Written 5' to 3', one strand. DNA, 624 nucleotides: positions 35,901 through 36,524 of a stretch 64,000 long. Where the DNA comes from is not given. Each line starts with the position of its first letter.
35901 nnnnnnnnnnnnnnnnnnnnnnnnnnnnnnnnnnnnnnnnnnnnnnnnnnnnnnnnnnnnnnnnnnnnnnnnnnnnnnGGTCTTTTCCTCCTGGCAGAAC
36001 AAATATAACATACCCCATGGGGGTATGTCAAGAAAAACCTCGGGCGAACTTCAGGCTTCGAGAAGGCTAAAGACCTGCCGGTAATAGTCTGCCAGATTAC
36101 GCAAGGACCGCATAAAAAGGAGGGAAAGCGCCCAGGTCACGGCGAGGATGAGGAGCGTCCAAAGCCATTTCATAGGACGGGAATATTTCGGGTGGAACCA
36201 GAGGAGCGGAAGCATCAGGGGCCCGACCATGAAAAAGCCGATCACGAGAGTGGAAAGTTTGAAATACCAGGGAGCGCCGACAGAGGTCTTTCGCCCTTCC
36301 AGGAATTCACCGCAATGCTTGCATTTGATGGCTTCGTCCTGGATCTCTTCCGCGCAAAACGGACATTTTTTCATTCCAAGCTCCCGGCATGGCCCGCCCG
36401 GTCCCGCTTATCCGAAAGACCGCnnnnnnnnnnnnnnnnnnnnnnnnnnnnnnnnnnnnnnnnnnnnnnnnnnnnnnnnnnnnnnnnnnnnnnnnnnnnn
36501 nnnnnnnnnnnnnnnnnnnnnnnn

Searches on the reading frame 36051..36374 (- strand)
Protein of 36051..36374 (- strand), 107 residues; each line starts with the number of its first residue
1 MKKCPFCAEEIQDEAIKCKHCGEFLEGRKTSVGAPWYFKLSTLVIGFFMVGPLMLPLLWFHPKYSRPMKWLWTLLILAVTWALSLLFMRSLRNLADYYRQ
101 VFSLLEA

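Call 3: search_protein_families(library=pfam, proteins=[window:36051-36374:-], max_evalue=0.01)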
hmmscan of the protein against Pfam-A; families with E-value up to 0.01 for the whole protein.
window:36051-36374:- (107 aa): 5 families
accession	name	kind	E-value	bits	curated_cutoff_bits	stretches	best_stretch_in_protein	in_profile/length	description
PF13248.11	Zn_ribbon_3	-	6.3e-06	25.9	27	1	1-23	2-24/26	zinc-ribbon domain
PF06170.17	DUF983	-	6.8e-05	23.6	22.6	1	17-92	10-77/85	Protein of unknown function (DUF983)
PF13240.11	Zn_Ribbon_1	-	0.00049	20.2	25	1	3-22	1-20/23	zinc-ribbon domain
PF12773.13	DZR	-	0.00068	20.2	27.3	1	4-26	1-23/45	Double zinc ribbon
PF16327.10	CcmF_C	-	0.003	17.3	28.7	1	23-89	62-129/323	Cytochrome c-type biogenesis protein CcmF C-terminal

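Call 4: search_protein_families(library=ncbifam, proteins=[window:36051-36374:-], max_evalue=0.01)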
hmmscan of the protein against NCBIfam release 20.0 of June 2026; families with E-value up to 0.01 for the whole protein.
window:36051-36374:- (107 aa): 1 family
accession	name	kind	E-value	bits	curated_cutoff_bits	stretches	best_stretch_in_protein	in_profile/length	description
NF053815.1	teico_TcaA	equivalog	0.0026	16.6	550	1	1-30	1-30/463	membrane-associated protein TcaA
